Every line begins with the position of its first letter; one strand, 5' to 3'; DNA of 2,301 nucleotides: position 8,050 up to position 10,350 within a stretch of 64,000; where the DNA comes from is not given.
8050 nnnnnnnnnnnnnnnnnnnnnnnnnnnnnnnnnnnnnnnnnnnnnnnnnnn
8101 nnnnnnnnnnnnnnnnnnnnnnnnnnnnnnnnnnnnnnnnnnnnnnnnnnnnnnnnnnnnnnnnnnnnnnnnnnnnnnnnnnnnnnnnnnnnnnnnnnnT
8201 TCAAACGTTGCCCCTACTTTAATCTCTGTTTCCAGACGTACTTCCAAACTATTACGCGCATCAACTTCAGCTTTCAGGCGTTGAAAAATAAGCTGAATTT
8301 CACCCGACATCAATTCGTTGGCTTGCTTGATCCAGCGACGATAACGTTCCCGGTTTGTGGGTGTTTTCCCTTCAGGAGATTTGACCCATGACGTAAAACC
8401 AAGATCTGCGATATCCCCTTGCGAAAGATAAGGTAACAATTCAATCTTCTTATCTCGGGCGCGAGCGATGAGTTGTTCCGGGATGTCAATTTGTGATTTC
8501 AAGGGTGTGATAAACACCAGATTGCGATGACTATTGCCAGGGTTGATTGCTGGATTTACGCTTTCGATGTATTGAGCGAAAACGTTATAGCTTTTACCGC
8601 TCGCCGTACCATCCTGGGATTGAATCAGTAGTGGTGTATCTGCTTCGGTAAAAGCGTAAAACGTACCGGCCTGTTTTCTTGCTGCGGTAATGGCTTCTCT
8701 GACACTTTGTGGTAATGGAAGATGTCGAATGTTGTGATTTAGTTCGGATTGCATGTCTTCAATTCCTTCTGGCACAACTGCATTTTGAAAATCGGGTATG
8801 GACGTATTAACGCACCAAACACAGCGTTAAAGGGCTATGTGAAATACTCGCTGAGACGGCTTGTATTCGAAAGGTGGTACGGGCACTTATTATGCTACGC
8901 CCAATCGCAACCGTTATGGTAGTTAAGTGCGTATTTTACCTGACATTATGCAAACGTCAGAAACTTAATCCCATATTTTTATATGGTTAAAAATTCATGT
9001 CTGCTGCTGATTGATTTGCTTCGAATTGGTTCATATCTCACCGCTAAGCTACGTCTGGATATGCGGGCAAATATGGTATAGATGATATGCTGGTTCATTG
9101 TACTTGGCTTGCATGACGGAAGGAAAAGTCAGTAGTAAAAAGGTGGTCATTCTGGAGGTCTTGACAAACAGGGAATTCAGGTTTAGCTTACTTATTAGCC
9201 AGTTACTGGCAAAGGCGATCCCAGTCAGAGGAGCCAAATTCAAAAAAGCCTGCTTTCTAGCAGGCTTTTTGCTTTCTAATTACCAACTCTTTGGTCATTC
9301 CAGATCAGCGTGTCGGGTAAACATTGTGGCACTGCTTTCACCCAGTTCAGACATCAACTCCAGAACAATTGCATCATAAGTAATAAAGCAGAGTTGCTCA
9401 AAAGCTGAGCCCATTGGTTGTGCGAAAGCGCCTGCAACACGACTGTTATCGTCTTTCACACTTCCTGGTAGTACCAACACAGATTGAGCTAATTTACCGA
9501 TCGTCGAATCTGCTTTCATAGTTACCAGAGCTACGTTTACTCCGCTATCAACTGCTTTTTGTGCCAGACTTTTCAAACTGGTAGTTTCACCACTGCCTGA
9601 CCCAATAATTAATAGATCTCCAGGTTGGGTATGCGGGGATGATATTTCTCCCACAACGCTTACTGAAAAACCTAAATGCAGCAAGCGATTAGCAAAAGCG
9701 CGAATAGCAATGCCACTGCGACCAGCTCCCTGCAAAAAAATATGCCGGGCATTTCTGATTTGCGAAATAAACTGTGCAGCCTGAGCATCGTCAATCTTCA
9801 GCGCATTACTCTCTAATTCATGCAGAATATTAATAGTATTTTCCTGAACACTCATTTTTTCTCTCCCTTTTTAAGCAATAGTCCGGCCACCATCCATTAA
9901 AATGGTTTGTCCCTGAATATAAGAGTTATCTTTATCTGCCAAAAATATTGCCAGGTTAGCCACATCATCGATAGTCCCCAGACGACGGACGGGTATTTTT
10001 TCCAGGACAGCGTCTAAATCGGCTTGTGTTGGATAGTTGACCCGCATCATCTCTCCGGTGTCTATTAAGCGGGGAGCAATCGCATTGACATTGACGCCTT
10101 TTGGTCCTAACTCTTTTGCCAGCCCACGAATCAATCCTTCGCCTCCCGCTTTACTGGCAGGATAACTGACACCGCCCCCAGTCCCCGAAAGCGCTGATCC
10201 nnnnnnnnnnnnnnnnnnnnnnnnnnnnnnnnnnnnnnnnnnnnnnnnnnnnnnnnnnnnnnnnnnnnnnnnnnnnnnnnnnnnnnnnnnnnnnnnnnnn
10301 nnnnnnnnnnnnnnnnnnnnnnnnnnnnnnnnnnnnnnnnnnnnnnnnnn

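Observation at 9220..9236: Orphan copy of the tRNA-Asn 3' end marks an integration scar next to the novel operon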

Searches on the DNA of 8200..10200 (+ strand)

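Call 4: search_dna_similar(query=window:8200-10200:+, collection=ecoli_genomes, mode=near, max_rows=20)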
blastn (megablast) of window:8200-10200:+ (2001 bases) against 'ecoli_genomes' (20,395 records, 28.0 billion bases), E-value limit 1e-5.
Records with a match: 5302; places in all: 5575; records where one place covers at least 80% of the query: 41.
Genomes with a match: 5299 of 5426; with a place that covers at least 80% of the query: 41. Places per genome that has any: lowest 1, median 1, highest 3. On chromosomes: 5570 places; on plasmids: 5.
Best place of each record, by identity: >=99% 1175; 95-99% 3262; 90-95% 632; 80-90% 233.
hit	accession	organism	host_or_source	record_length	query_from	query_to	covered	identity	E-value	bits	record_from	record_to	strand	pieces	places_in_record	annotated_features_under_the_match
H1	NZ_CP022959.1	Escherichia coli ATCC 8739 strain ATCC 8739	stepwise adaptation to AgNO3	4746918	1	2001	100%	100.0%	0e+0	3696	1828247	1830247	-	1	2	hxlB: 6-phospho-3-hexuloisomerase | hypothetical protein | SDR family NAD(P)-dependent oxidoreductase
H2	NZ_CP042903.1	Escherichia coli strain CFSAN061761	missing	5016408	1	2001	100%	100.0%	0e+0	3696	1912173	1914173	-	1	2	hxlB: 6-phospho-3-hexuloisomerase | hypothetical protein | SDR family NAD(P)-dependent oxidoreductase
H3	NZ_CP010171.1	Escherichia coli strain H7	not applicable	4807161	1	2001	100%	100.0%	0e+0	3696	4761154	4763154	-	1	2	hxlB: 6-phospho-3-hexuloisomerase | hypothetical protein | SDR family NAD(P)-dependent oxidoreductase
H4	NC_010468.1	Escherichia coli ATCC 8739 strain ATCC 8739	-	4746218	1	2001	100%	100.0%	0e+0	3696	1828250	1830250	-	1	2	hxlB: 6-phospho-3-hexuloisomerase | hypothetical protein | SDR family NAD(P)-dependent oxidoreductase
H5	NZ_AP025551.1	Escherichia coli strain LR-50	Homo sapiens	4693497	1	2001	100%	100.0%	0e+0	3696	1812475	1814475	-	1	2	hxlB: 6-phospho-3-hexuloisomerase | hypothetical protein | SDR family NAD(P)-dependent oxidoreductase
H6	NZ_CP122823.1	Escherichia coli strain ETEC1732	Sus scrofa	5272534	1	2001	100%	100.0%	0e+0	3696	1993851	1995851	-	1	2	hxlB: 6-phospho-3-hexuloisomerase | hypothetical protein | SDR family NAD(P)-dependent oxidoreductase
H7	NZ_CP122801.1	Escherichia coli strain ETEC1734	Sus scrofa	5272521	1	2001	100%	100.0%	0e+0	3696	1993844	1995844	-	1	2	hxlB: 6-phospho-3-hexuloisomerase | hypothetical protein | SDR family NAD(P)-dependent oxidoreductase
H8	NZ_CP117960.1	Escherichia coli strain B-3008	Homo sapiens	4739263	1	2001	100%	100.0%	0e+0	3696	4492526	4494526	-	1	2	hxlB: 6-phospho-3-hexuloisomerase | hypothetical protein | SDR family NAD(P)-dependent oxidoreductase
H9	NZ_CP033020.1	Escherichia coli ATCC 8739 strain ATCC 8739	not collected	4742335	1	2001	100%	100.0%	0e+0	3696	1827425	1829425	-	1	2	hxlB: 6-phospho-3-hexuloisomerase | hypothetical protein | SDR family NAD(P)-dependent oxidoreductase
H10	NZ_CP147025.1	Escherichia coli strain KCTC 2571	feces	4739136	1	2001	100%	100.0%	0e+0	3696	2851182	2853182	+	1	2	hxlB: 6-phospho-3-hexuloisomerase | hypothetical protein | SDR family NAD(P)-dependent oxidoreductase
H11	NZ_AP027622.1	Escherichia coli strain PSJ-12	Homo sapiens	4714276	1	2001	100%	100.0%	0e+0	3696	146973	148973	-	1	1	hxlB: 6-phospho-3-hexuloisomerase | hypothetical protein | SDR family NAD(P)-dependent oxidoreductase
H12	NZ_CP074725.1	Escherichia coli strain TW01221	Homo sapiens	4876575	1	2001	100%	100.0%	0e+0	3696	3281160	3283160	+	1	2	hxlB: 6-phospho-3-hexuloisomerase | hypothetical protein | SDR family NAD(P)-dependent oxidoreductase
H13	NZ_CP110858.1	Escherichia coli strain LST200A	Homo sapiens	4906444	1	2001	100%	100.0%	0e+0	3696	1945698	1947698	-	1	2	hxlB: 6-phospho-3-hexuloisomerase | hypothetical protein | SDR family NAD(P)-dependent oxidoreductase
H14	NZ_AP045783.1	Escherichia coli strain 23CRST024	Homo sapiens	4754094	1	2001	100%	100.0%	0e+0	3696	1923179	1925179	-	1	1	hxlB: 6-phospho-3-hexuloisomerase | hypothetical protein | SDR family NAD(P)-dependent oxidoreductase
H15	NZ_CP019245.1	Escherichia coli strain Combat13F7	Homo sapiens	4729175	1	2001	100%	100.0%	0e+0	3690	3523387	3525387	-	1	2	hxlB: 6-phospho-3-hexuloisomerase | hypothetical protein | SDR family NAD(P)-dependent oxidoreductase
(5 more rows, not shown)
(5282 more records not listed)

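Call 7: get_annotated_region(hit=H4, flank=20000)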
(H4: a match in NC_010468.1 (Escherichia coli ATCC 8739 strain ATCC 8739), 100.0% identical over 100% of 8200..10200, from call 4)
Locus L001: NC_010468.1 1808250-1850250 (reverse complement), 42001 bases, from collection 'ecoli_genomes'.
description: Escherichia coli ATCC 8739, complete sequence
organism: Escherichia coli ATCC 8739 strain ATCC 8739 (NCBI taxid 481805)
replicon: chromosome; assembly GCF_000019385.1
host: -; source: -; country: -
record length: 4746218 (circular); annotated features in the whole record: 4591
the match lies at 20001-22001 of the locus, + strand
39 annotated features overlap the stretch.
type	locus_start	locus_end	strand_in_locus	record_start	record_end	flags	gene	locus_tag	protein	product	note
tRNA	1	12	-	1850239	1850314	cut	-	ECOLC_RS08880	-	tRNA-Asn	-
CDS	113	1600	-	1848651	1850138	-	yeeO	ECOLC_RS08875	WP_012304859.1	toxic metabolite efflux MATE transporter YeeO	-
tRNA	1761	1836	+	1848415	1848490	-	-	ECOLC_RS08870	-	tRNA-Asn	-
CDS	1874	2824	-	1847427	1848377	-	cbl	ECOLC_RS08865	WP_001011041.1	HTH-type transcriptional regulator Cbl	-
CDS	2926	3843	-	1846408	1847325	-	nac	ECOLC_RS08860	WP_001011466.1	nitrogen assimilation transcriptional regulator NAC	-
tRNA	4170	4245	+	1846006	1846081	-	-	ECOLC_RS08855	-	tRNA-Asn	-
CDS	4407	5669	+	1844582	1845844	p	-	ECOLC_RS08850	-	tyrosine-type recombinase/integrase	internal stop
CDS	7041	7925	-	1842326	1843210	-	-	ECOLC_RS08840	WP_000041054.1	integrase domain-containing protein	-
CDS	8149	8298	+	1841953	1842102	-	-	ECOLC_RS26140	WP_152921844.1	hypothetical protein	-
CDS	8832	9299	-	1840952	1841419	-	-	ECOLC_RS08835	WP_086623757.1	hypothetical protein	-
CDS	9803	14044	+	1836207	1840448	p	-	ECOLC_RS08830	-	RHS element core protein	internal stop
CDS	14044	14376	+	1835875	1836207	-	-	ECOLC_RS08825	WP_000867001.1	NTF2 fold immunity protein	-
CDS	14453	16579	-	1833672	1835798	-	-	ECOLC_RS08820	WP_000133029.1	hypothetical protein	-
CDS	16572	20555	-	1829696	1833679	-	-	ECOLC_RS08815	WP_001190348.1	hypothetical protein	-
CDS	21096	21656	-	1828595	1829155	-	hxlB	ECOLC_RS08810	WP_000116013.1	6-phospho-3-hexuloisomerase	-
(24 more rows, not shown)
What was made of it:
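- The integrase lies on the left, next to asnV (call 7).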

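Call 27: search_dna_similar(query=L001:4246-5700:+, collection=ecoli_genomes, mode=near, max_rows=40, rows=spread)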
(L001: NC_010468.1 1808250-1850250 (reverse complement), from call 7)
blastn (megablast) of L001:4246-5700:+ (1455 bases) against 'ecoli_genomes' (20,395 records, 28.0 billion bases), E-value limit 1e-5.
Records with a match: 2646; places in all: 3022; records where one place covers at least 80% of the query: 2272.
Genomes with a match: 2646 of 5426; with a place that covers at least 80% of the query: 2272. Places per genome that has any: lowest 1, median 1, highest 3. On chromosomes: 3021 places; on plasmids: 1.
Best place of each record, by identity: >=99% 97; 95-99% 289; 90-95% 94; 80-90% 43; 60-80% 2123.
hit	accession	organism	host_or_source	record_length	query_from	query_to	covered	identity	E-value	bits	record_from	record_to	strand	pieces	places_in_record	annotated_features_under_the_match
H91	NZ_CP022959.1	Escherichia coli ATCC 8739 strain ATCC 8739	stepwise adaptation to AgNO3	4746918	1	1455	100%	100.0%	0e+0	2687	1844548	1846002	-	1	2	tyrosine-type recombinase/integrase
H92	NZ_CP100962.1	Escherichia coli strain ET358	sediment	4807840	1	1455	100%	99.7%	0e+0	2665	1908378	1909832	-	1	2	tyrosine-type recombinase/integrase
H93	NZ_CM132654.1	Escherichia coli strain mip270_04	manure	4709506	2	1455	100%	98.7%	0e+0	2580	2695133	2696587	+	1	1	tyrosine-type recombinase/integrase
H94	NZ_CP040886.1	Escherichia coli strain K71-77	Homo sapiens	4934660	2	1455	100%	97.9%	0e+0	2519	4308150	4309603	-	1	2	tyrosine-type recombinase/integrase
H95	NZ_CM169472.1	Escherichia coli strain ESDR8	hospital sewage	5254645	1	1455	100%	97.6%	0e+0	2494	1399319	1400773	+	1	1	tyrosine-type recombinase/integrase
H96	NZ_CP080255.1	Escherichia coli strain SJC33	Chicken fecal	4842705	1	1450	100%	95.6%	0e+0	2322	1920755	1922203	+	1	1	tyrosine-type recombinase/integrase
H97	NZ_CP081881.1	Escherichia coli strain WW2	sludge from the aeration tanks of urban ...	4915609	1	1455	100%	93.5%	0e+0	2165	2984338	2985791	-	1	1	tyrosine-type recombinase/integrase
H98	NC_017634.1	Escherichia coli O83:H1 str. NRG 857C strain NRG 857C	-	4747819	44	1424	95%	83.2%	0e+0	1260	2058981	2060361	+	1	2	tyrosine-type recombinase/integrase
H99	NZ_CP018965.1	Escherichia coli strain Ecol_517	Homo sapiens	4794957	44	1375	92%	72.8%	2e-117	433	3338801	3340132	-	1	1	tyrosine-type recombinase/integrase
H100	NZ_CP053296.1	Escherichia coli strain M1/5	Homo sapiens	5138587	44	1375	92%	72.8%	2e-117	433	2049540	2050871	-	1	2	tyrosine-type recombinase/integrase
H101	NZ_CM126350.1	Escherichia coli strain DLL557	clinical isolate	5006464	44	1375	92%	72.8%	2e-117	433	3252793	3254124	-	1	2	tyrosine-type recombinase/integrase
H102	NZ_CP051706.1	Escherichia coli strain SCU-124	Homo sapiens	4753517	44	1375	92%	72.8%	7e-116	427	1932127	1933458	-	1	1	tyrosine-type recombinase/integrase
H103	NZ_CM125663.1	Escherichia coli strain 2022S01-140-18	not applicable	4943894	44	1375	92%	72.8%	7e-116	427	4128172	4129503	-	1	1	tyrosine-type recombinase/integrase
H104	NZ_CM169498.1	Escherichia coli strain EC03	Homo sapiens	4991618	44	1375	92%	72.8%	7e-116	427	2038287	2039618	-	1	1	tyrosine-type recombinase/integrase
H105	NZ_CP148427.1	Escherichia coli strain Z1323CEC0013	Chicken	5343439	54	1375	91%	73.2%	3e-125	459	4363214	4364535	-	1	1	tyrosine-type recombinase/integrase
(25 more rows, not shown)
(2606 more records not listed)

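Call 28: get_annotated_region(hit=H100, flank=6000)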
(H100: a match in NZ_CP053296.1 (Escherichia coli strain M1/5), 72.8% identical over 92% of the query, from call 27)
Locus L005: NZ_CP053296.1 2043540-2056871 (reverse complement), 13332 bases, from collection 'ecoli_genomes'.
description: Escherichia coli strain M1/5 chromosome, complete genome
organism: Escherichia coli strain M1/5 (NCBI taxid 562)
replicon: chromosome; assembly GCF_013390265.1
host: Homo sapiens; source: feces; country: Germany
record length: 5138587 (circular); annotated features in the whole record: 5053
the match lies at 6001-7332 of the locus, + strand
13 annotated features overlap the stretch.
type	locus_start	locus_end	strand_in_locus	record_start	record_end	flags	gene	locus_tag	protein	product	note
CDS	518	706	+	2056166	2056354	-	dicB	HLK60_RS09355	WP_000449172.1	cell division inhibition protein DicB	-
CDS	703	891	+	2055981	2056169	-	-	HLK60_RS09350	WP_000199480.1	DUF1482 family protein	-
CDS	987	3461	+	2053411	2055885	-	-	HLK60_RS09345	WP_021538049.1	exonuclease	-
CDS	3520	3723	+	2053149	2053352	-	-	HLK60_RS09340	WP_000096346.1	DUF4224 domain-containing protein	-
CDS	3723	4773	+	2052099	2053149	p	-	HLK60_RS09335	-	tyrosine-type recombinase/integrase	frameshifted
tRNA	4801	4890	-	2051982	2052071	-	-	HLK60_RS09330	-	tRNA-Ser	-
CDS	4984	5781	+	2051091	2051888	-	mtfA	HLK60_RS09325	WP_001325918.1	DgsA anti-repressor MtfA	-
tRNA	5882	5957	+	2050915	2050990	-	-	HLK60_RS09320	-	tRNA-Asn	-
CDS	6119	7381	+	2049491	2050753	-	-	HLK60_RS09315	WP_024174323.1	tyrosine-type recombinase/integrase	-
CDS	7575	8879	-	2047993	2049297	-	ybtS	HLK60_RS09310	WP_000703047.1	yersiniabactin biosynthesis salicylate synthase Irp9/YbtS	-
CDS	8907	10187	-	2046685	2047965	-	ybtX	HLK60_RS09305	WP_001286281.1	yersiniabactin-associated zinc MFS transporter YbtX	-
CDS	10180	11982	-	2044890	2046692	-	ybtQ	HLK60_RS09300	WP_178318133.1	yersiniabactin ABC transporter ATP-binding/permease protein YbtQ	-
CDS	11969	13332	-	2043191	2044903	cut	ybtP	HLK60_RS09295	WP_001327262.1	yersiniabactin ABC transporter ATP-binding/permease protein YbtP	-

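Call 29: get_annotated_region(hit=H96, flank=20000)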
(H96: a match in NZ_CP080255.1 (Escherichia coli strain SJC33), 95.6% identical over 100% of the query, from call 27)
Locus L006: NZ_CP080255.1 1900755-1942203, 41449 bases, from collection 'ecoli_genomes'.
description: Escherichia coli strain SJC33 chromosome, complete genome
organism: Escherichia coli strain SJC33 (NCBI taxid 562)
replicon: chromosome; assembly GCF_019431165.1
host: -; source: Chicken fecal; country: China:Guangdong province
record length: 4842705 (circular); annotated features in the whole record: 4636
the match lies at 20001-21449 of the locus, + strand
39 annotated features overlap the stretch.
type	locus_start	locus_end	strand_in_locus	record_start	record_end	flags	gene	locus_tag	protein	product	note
CDS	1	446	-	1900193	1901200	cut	pduO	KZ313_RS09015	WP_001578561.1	two-domain cob(I)yrinic acid a,c-diamide adenosyltransferase PduO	-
CDS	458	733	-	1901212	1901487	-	pduN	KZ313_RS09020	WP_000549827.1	propanediol utilization microcompartment protein PduN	-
CDS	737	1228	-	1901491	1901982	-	pduM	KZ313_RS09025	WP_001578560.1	microcompartment protein PduM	-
CDS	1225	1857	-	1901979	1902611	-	-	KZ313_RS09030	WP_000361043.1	phosphate propanoyltransferase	-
CDS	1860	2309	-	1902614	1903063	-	-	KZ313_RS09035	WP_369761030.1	BMC domain-containing protein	-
CDS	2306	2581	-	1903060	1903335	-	pduJ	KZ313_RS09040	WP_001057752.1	propanediol utilization microcompartment protein PduJ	-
CDS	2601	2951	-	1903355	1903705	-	-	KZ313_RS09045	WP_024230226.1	glycerol dehydratase reactivase beta/small subunit family protein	-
CDS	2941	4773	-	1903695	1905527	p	-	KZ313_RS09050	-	diol dehydratase reactivase subunit alpha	internal stop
CDS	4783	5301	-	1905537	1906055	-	pduE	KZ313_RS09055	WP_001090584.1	propanediol dehydratase small subunit PduE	-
CDS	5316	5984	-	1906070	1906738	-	-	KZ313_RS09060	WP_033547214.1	propanediol/glycerol family dehydratase medium subunit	-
CDS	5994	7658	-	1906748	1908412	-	pduC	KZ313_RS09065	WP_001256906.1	propanediol dehydratase large subunit PduC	-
CDS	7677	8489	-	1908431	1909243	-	pduB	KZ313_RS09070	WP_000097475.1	propanediol utilization microcompartment protein PduB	-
CDS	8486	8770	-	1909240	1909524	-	pduA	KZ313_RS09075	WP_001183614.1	propanediol utilization microcompartment protein PduA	-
CDS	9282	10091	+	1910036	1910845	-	pduF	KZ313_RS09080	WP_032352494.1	propanediol diffusion facilitator PduF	-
CDS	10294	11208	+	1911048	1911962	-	pocR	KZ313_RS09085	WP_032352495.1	transcriptional regulator PocR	-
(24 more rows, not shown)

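Call 51: get_annotated_region(hit=H95, flank=20000)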
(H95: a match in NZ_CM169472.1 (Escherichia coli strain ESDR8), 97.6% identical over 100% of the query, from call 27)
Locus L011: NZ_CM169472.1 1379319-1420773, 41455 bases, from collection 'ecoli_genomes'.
description: Escherichia coli strain ESDR8 chromosome, whole genome shotgun sequence
organism: Escherichia coli strain ESDR8 (NCBI taxid 562)
replicon: chromosome; assembly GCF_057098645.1
host: -; source: hospital sewage; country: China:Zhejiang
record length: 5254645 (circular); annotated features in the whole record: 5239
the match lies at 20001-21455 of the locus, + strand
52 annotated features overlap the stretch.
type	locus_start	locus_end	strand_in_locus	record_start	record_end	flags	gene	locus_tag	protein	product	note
CDS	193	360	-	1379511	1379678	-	-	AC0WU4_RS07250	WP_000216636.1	DUF3927 family protein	-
CDS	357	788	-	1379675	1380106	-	-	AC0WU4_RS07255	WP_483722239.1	tellurite resistance TerB family protein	-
tRNA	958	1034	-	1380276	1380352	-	-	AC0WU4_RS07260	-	tRNA-Arg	-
tRNA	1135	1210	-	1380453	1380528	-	-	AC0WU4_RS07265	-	tRNA-Ile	-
CDS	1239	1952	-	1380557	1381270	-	-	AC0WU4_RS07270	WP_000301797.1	helix-turn-helix domain-containing protein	-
CDS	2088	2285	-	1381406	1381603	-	-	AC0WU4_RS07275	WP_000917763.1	hypothetical protein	-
CDS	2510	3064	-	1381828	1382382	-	-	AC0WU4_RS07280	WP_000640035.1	DUF1133 family protein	-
CDS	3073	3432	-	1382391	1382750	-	-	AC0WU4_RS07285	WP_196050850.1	RusA family crossover junction endodeoxyribonuclease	-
CDS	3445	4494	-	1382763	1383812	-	-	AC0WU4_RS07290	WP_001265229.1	DUF968 domain-containing protein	-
CDS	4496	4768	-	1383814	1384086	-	-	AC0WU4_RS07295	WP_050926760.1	hypothetical protein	-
CDS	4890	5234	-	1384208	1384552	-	-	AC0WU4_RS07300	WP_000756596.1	NirD/YgiW/YdeI family stress tolerance protein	-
CDS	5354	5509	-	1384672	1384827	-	-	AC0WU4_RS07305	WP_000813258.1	Hok/Gef family protein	-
CDS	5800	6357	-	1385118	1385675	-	-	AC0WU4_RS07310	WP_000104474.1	DUF551 domain-containing protein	-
CDS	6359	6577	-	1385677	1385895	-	-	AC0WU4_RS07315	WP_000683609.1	DUF4014 family protein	-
CDS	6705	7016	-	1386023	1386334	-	-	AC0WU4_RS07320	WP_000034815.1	hypothetical protein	-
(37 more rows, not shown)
